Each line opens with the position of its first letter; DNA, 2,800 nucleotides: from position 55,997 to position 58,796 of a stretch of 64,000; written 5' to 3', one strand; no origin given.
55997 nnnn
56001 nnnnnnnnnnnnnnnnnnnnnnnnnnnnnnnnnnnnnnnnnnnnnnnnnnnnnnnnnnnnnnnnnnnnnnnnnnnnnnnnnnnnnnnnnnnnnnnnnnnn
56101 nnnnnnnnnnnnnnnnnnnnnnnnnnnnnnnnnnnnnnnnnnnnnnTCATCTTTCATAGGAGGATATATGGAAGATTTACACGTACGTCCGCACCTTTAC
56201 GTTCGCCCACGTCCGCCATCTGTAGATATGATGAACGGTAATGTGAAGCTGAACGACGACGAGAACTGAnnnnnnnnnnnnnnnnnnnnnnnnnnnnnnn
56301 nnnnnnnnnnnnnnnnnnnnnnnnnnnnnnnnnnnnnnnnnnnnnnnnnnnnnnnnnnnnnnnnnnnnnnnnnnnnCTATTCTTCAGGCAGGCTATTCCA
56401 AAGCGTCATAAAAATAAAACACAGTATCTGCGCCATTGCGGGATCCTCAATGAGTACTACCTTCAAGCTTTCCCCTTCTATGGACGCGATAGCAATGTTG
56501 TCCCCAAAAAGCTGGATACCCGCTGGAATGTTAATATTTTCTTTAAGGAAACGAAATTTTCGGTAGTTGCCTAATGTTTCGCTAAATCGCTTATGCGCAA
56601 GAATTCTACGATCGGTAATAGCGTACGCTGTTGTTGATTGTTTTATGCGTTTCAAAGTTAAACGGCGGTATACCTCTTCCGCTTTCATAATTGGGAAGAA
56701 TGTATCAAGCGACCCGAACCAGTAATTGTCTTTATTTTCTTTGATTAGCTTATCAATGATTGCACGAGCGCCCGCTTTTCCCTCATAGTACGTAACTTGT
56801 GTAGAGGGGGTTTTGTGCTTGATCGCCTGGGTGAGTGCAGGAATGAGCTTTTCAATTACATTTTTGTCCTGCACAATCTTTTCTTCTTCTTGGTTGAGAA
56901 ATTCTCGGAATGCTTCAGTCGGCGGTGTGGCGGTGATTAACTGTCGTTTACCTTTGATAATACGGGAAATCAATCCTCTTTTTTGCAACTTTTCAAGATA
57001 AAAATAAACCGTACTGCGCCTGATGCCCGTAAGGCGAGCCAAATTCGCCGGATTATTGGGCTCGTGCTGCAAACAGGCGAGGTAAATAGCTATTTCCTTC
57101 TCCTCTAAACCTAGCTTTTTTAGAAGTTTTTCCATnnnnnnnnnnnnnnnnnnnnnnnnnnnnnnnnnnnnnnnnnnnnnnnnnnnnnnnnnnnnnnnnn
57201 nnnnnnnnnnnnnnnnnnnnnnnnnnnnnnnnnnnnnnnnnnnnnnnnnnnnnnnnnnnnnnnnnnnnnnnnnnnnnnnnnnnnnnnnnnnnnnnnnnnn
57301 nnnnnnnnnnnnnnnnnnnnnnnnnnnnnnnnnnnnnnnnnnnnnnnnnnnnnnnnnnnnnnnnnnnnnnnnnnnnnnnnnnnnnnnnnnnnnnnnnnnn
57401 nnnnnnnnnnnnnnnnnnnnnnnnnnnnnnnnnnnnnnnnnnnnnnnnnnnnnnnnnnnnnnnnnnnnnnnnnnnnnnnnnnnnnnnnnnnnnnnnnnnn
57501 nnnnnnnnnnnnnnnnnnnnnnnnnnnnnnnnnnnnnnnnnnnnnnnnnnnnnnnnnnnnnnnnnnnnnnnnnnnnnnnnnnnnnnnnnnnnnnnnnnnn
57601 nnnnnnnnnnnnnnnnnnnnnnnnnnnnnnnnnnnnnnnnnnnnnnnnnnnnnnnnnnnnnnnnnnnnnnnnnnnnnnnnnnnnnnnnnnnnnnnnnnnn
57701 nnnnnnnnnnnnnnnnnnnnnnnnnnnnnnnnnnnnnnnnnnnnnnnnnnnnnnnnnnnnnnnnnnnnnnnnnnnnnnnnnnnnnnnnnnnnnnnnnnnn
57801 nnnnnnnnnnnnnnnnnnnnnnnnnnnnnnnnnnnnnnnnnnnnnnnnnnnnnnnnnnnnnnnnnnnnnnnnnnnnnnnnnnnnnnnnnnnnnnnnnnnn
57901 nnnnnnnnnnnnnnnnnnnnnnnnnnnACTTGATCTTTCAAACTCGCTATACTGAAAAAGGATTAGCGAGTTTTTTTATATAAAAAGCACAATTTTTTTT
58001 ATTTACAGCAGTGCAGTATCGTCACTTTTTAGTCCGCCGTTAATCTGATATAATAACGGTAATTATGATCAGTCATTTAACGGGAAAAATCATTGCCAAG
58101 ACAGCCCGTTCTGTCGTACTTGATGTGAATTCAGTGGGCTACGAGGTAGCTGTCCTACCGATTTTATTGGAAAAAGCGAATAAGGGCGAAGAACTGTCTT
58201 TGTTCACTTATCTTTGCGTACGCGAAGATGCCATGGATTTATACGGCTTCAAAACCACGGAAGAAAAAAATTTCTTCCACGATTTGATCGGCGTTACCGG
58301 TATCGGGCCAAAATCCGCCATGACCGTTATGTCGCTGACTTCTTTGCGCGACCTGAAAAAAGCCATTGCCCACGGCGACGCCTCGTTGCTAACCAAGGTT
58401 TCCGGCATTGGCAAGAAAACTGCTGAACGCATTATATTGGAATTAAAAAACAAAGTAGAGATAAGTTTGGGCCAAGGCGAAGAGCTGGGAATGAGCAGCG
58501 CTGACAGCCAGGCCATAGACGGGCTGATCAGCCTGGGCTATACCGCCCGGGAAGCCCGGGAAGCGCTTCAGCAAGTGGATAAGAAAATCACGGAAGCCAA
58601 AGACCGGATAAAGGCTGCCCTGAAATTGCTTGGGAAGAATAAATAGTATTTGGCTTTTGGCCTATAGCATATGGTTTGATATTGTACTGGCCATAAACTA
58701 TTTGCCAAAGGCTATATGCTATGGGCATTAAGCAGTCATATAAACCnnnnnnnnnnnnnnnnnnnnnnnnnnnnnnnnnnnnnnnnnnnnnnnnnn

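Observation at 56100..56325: Stand-alone 33-aa peptide gene with a PrAMP-like / ribosome-stalling-like core (YVRPRPP)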

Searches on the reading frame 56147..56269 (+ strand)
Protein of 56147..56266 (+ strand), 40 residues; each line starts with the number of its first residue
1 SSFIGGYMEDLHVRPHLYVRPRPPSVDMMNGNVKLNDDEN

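Call 10: find_encoding_contigs(protein=window:56168-56269:+, flank=5000, max_places=10)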
Protein window:56168-56269:+ (33 aa): 3 contigs read that carry it; 1 place shown.
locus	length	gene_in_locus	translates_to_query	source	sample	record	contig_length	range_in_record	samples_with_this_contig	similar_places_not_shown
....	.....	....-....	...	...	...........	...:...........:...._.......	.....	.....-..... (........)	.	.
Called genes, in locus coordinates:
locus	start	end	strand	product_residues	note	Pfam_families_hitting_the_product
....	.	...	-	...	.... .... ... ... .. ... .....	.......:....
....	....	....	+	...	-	-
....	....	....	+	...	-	-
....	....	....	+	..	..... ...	-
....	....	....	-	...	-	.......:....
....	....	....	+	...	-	-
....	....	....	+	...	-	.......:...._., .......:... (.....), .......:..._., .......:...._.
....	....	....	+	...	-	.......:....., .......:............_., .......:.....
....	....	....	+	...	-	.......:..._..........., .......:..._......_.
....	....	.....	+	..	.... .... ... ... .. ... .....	-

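Call 14: find_homologous_proteins(query=window:56147-56266:+, max_evalue=10)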
Query window:56147-56266:+ (40 aa): 1 proteins with E <= 10 among 1 candidates.
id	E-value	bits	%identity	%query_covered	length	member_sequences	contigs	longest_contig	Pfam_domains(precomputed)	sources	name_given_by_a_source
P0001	1.4e-14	69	100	83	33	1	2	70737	-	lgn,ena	-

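Call 19: search_protein_representatives(protein=window:56168-56266:+)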
Query: 33 residues. Proteins with E-value up to 0.001 (for the whole library): 2; up to 1e-10: 1; up to 1e-30: 0. The best 2 are listed.
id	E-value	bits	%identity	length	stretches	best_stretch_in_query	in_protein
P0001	1.3e-15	69.8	100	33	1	1-33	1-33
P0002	4.6e-04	35.1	46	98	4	5-29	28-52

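Call 35: find_related_loci(query=A1, collection=viral_contigs, flank=4000)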
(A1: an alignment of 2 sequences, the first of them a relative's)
Query A1 (33 aa) in viral_contigs; peptide patterns used: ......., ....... (x = any residue, [..] = any of these).
29 stretches matched a pattern, but none encodes a relative of the query by tblastn (E <= 1e-3).

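Call 36: find_related_loci(query=A1, collection=metagenome_contigs, flank=6000)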
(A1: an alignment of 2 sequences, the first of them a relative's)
Query A1 (33 aa) in metagenome_contigs; peptide patterns used: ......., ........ (x = any residue, [..] = any of these).
137 stretches matched a pattern, but none encodes a relative of the query by tblastn (E <= 1e-3).

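Call 40: find_encoding_contigs(protein=P0002, flank=6000, max_places=6)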
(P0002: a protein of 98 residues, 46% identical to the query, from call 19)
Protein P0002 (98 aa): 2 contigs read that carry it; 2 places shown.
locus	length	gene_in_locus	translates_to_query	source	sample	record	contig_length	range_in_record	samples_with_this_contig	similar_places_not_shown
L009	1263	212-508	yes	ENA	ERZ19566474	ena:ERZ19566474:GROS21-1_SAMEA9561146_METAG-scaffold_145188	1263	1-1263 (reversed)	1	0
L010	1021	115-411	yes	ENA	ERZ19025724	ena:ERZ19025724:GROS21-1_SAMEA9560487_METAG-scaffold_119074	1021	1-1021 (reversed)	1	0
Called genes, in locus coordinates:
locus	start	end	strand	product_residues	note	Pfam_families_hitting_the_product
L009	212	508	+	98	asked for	-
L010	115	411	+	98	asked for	-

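Call 41: list_cluster_members(proteins=[P0002, P0001])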
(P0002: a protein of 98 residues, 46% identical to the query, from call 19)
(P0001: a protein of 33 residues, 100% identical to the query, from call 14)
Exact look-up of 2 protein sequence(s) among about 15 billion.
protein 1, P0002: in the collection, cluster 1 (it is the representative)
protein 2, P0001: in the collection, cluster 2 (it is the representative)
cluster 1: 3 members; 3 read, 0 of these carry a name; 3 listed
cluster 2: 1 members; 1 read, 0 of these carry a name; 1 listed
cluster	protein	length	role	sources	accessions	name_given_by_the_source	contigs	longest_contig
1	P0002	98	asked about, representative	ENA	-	-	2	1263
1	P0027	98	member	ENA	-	-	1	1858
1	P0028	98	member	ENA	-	-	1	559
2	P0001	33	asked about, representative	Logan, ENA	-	-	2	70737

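Call 44: search_protein_families(library=phrogs, proteins=[window:56168-56266:+], max_evalue=0.1)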
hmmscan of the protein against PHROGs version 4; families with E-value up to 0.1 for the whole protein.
window:56168-56266:+ (33 aa): 0 families

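Call 45: search_protein_families(library=padloc, proteins=[window:56168-56266:+], max_evalue=0.1)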
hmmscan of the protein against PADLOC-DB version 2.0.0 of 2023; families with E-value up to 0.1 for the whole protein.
window:56168-56266:+ (33 aa): 0 families

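Call 46: search_protein_families(library=ncbifam, proteins=[window:56168-56266:+], max_evalue=0.1)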
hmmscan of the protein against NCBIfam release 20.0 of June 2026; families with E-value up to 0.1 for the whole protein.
window:56168-56266:+ (33 aa): 0 families

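Call 94: search_dna_similar(query=window:56168-56266:+, collection=phages, mode=protein, max_evalue=10, max_rows=8)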
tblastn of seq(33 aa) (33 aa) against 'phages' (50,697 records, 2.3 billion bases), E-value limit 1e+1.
No match.

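Call 95: search_dna_similar(query=window:56168-56266:+, collection=plasmids, mode=protein, max_evalue=10, max_rows=8)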
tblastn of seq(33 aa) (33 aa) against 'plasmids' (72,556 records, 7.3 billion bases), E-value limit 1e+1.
No match.

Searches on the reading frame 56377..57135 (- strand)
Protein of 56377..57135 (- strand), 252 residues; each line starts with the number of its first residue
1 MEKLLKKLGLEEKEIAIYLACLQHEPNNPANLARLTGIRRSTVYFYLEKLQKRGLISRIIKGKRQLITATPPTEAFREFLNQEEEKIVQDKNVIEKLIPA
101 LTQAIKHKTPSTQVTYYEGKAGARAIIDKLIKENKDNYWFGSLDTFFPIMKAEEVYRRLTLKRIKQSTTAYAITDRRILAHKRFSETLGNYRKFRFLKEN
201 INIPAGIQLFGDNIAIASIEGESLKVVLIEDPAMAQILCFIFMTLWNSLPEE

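Call 8: search_protein_families(library=pfam, proteins=[window:56377-57135:-], max_evalue=0.01)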
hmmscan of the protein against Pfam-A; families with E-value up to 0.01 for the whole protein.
window:56377-57135:- (252 aa): 10 families
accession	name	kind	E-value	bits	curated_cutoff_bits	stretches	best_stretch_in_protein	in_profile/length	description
PF01978.25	TrmB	-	2.3e-13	50.2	25.6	1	5-72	1-67/68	Sugar-specific transcriptional regulator TrmB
PF09339.16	HTH_IclR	-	0.00011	22.3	22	1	19-57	9-49/52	IclR helix-turn-helix domain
PF13551.12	HTH_29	-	0.00014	22.4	28.1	1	15-57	2-43/64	Winged helix-turn helix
PF25213.1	HVO_A0261_N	-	0.00019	21.7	35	1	19-59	17-57/86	HVO_A0261 N-terminal domain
PF12840.13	HTH_20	-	0.00037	20.9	27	1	16-56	8-48/51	Helix-turn-helix domain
PF05584.17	Sulfolobus_pRN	-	0.0013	19.2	20.8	0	22-59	14-51/72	Sulfolobus plasmid regulatory protein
PF13545.12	HTH_Crp_2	-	0.0017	18.7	27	1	31-63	27-57/70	Crp-like helix-turn-helix domain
PF13412.12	HTH_24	-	0.0022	17.9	21.9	1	24-56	15-47/48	Winged helix-turn-helix DNA-binding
PF01047.28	MarR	-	0.0049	17.2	24.6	0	21-59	12-50/59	MarR family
PF01022.26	HTH_5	-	0.0078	16.5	22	0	25-57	14-46/47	Bacterial regulatory protein, arsR family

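Call 11: find_encoding_contigs(protein=window:56377-57135:-, flank=6000, max_places=10)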
Protein window:56377-57135:- (252 aa): 4 contigs read that carry it; 1 place shown.
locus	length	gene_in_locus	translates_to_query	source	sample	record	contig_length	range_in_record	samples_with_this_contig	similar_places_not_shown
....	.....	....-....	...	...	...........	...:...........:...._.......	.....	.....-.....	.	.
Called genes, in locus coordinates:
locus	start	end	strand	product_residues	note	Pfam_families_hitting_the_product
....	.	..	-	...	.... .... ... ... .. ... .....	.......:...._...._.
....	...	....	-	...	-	-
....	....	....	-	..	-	-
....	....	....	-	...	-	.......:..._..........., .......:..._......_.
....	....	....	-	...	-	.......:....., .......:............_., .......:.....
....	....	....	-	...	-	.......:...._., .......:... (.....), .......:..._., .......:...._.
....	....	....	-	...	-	-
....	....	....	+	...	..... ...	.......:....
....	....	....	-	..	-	-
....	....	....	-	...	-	-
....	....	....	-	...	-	-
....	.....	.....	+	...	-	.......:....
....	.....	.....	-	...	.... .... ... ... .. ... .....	-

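Call 16: find_related_loci(query=window:56377-57135:-, collection=genome_contigs, flank=6000)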
Query window:56377-57135:- (252 aa) in genome_contigs; peptide patterns used: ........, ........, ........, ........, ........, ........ (x = any residue, [..] = any of these).
196 stretches matched a pattern, but none encodes a relative of the query by tblastn (E <= 1e-3).

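Call 22: find_homologous_proteins(query=window:56377-57132:-, max_evalue=1e-20)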
Query window:56377-57132:- (251 aa): 24 proteins with E <= 1e-20 among 952 candidates.
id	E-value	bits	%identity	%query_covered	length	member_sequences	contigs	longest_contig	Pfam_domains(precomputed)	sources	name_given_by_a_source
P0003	4.7e-160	549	100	100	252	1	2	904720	PF01978.26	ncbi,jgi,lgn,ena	ncbi:MAG: helix-turn-helix domain-containing protein [Patescibacteria group bacterium]|jgi:sugar-spe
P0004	2.0e-134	465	83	100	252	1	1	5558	PF01978.26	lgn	-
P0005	1.2e-121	423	76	100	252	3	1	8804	PF01978.26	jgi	-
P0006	3.6e-83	297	55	100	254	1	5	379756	PF01978.26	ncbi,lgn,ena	-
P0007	2.7e-82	294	54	100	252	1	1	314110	PF01978.26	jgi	-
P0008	6.5e-80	287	53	100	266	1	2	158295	PF01978.26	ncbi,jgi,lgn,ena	ncbi:MAG: helix-turn-helix domain-containing protein [Patescibacteria group bacterium]|jgi:sugar-spe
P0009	9.2e-79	283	53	100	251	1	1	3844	PF01978.26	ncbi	ncbi:MAG: helix-turn-helix domain-containing protein [Parcubacteria group bacterium]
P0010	4.7e-75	271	50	100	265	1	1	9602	PF01978.26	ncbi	-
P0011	1.2e-74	269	51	100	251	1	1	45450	PF01978.26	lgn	-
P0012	4.3e-72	261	50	100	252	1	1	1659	PF01978.26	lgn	-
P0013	5.4e-72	261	49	100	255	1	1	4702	PF01978.26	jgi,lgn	jgi:sugar-specific transcriptional regulator TrmB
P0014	5.6e-70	254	47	100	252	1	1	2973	PF01978.26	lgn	-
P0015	5.7e-66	241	44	99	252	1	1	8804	PF01978.26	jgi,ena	-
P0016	4.7e-64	235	44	100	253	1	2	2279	PF01978.26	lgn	-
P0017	1.7e-63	233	43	99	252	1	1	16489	PF01978.26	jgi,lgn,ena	-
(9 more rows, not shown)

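Call 23: find_encoding_contigs(protein=P0004, flank=6000, max_places=4)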
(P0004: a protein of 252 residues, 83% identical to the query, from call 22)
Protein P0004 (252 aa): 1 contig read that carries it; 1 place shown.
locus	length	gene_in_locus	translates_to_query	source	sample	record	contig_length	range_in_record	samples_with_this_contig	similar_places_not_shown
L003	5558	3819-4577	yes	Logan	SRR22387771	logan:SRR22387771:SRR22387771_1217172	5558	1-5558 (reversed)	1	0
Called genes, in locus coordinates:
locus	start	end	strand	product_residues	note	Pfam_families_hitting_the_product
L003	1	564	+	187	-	?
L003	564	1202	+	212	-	PF13489:Methyltransf_23, PF03848:TehB (weak), PF13847:Methyltransf_31, PF08241:Methyltransf_11, PF08242:Methyltransf_12, PF13649:Methyltransf_25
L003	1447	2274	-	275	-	-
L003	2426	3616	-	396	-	PF10609:ParA, PF13614:AAA_31, PF01656:CbiA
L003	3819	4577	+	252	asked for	PF01978:TrmB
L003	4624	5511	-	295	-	-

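Call 24: find_encoding_contigs(protein=P0005, flank=9000, max_places=4)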
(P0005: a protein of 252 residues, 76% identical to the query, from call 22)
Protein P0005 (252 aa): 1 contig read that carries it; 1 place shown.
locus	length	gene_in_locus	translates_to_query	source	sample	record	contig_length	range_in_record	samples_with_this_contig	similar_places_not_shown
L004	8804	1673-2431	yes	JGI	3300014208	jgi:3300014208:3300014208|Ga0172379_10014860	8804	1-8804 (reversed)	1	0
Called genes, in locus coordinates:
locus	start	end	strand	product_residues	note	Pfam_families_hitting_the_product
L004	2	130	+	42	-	?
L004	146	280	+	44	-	-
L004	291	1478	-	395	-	PF10609:ParA, PF13614:AAA_31, PF01656:CbiA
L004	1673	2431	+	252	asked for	PF01978:TrmB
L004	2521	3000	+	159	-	-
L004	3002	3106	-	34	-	-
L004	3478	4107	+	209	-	-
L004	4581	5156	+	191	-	-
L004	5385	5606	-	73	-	-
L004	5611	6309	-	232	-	-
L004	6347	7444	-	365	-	-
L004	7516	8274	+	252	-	PF01978:TrmB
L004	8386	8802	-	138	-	?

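Call 25: find_encoding_contigs(protein=P0006, flank=6000, max_places=4)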
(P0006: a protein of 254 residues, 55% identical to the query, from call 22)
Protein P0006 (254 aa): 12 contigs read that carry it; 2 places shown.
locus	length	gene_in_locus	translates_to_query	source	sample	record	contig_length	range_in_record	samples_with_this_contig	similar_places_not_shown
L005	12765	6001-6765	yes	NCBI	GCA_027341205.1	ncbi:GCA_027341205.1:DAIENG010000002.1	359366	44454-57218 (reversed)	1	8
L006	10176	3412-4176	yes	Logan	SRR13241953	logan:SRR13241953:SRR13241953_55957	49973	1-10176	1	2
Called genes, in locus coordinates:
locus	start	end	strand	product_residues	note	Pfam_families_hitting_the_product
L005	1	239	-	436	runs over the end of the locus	PF00109:ketoacyl-synt, PF02801:Ketoacyl-synt_C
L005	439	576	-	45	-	-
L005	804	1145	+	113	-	PF02261:Asp_decarbox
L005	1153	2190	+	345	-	PF04616:Glyco_hydro_43 (faint)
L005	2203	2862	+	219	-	PF06445:GyrI-like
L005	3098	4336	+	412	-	PF00561:Abhydrolase_1, PF12146:Hydrolase_4 (weak)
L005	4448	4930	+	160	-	PF00383:dCMP_cyt_deam_1, PF14437:MafB19-deam, PF14439:Bd3614-deam (weak)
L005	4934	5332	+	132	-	PF01641:SelR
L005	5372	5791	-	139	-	-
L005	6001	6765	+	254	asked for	PF01978:TrmB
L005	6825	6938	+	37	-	-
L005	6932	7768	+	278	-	-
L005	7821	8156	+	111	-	PF01588:tRNA_bind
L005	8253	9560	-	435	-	PF07690:MFS_1, PF00854:PTR2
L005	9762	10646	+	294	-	PF00483:NTP_transferase, PF12804:NTP_transf_3 (weak)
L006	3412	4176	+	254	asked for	PF01978:TrmB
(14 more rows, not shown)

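Call 45: search_protein_families(library=padloc, proteins=[window:56377-57135:-], max_evalue=0.1)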
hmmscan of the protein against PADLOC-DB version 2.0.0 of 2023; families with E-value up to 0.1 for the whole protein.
window:56377-57135:- (252 aa): 17 families
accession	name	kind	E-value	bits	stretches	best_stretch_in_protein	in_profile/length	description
PDLC01858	CARF3--CARF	-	8.5e-06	23.8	1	5-64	137-195/204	-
PDLC01438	Csa3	-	7.9e-05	20.8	1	5-106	142-243/305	"CAS-I,CAS-II,CAS-III,CAS-IV,CAS-V,CAS-VI; associated_signaling"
PDLC01044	Csa3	-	0.00015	19.7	1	7-61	131-181/194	Type I-A associated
PDLC01434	CasR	-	0.00018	19.4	1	19-68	134-183/191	"CAS-I,CAS-II,CAS-III,CAS-IV,CAS-V,CAS-VI; associated_signaling"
PDLC01853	CARF3--CARF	-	0.00055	17.7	1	7-61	135-191/209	-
PDLC01857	CARF3--CARF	-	0.0012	16.6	1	9-64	128-181/201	-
PDLC01268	CasR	-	0.0013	16.7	1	19-67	130-174/179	"CAS-I,CAS-II,CAS-III,CAS-IV,CAS-V,CAS-VI; associated_signaling"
PDLC04368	PDC-M05A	-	0.002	16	1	30-105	33-107/201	-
PDLC02933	PRTase_III-A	-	0.005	14.4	1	10-61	281-327/368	-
PDLC01848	CARF3--CARF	-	0.0077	13.9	1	10-58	135-181/197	-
PDLC01850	CARF3--CARF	-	0.0084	14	1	4-71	139-202/209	-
PDLC03963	SoFic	-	0.012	13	1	20-66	301-347/361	-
PDLC01849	CARF3--CARF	-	0.014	13.1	1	19-58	144-183/197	-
PDLC01859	CARF3--CARF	-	0.015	13.1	0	39-68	181-210/213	-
PDLC01720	Csa3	-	0.016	13.7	1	22-96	34-97/118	Csa3_1_CAS-I-II-III-IV-V-VI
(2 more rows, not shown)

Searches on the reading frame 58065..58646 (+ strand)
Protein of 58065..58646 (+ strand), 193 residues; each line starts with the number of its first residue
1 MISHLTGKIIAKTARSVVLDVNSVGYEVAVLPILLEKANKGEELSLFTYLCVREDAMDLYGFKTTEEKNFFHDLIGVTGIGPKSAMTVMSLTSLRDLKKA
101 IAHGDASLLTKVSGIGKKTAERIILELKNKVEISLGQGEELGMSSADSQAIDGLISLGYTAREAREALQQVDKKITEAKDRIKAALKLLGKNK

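Call 8: search_protein_families(library=pfam, proteins=[window:58065-58646:+], max_evalue=0.01)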
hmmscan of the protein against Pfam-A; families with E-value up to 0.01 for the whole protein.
window:58065-58646:+ (193 aa): 9 families
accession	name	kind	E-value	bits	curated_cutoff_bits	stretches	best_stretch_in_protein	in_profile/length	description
PF01330.27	RuvA_N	-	7e-20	71.3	23.6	1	1-61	1-61/61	RuvA N terminal domain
PF14520.12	HHH_5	-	2.5e-15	57.1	27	1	71-128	1-56/57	Helix-hairpin-helix domain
PF07499.19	RuvA_C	-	3.1e-09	37.6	24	1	148-189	4-46/47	RuvA, C-terminal domain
PF00633.29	HHH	-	2.1e-06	27.7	24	1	109-124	13-28/30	Helix-hairpin-helix motif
PF21176.3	RecR_HhH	-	0.00018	21.7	27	0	109-127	8-26/45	RecR, helix-hairpin-helix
PF12836.13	HHH_3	-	0.00042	20.8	27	0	105-124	12-31/65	Helix-hairpin-helix motif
PF14716.13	HHH_8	-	0.00047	20.9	30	1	91-125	34-66/73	Helix-hairpin-helix domain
PF01367.25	5_3_exonuc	-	0.0029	18.5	40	0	74-104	20-48/97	5'-3' exonuclease, C-terminal SAM fold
PF12826.13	HHH_2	-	0.0045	17.5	27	0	100-124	28-52/64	Helix-hairpin-helix motif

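Call 37: find_encoding_contigs(protein=window:58065-58646:+, flank=10000, max_places=10)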
Protein window:58065-58646:+ (193 aa): 4 contigs read that carry it; 2 places shown.
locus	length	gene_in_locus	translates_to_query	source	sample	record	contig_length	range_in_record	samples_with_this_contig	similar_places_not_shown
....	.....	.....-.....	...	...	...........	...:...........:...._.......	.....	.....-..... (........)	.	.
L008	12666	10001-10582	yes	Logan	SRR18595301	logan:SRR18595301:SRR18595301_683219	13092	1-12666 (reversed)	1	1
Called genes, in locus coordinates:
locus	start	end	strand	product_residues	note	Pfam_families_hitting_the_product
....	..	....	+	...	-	-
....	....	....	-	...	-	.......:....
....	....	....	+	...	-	-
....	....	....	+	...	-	-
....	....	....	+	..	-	-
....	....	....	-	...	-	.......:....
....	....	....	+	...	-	-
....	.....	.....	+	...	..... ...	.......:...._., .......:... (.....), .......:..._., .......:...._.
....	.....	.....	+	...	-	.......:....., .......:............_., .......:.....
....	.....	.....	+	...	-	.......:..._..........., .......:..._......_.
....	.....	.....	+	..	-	-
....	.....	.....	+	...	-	-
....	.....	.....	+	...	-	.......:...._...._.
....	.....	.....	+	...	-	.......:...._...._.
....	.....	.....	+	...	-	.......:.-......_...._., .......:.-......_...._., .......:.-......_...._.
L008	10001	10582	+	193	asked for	PF01330:RuvA_N, PF00633:HHH (faint), PF14520:HHH_5, PF07499:RuvA_C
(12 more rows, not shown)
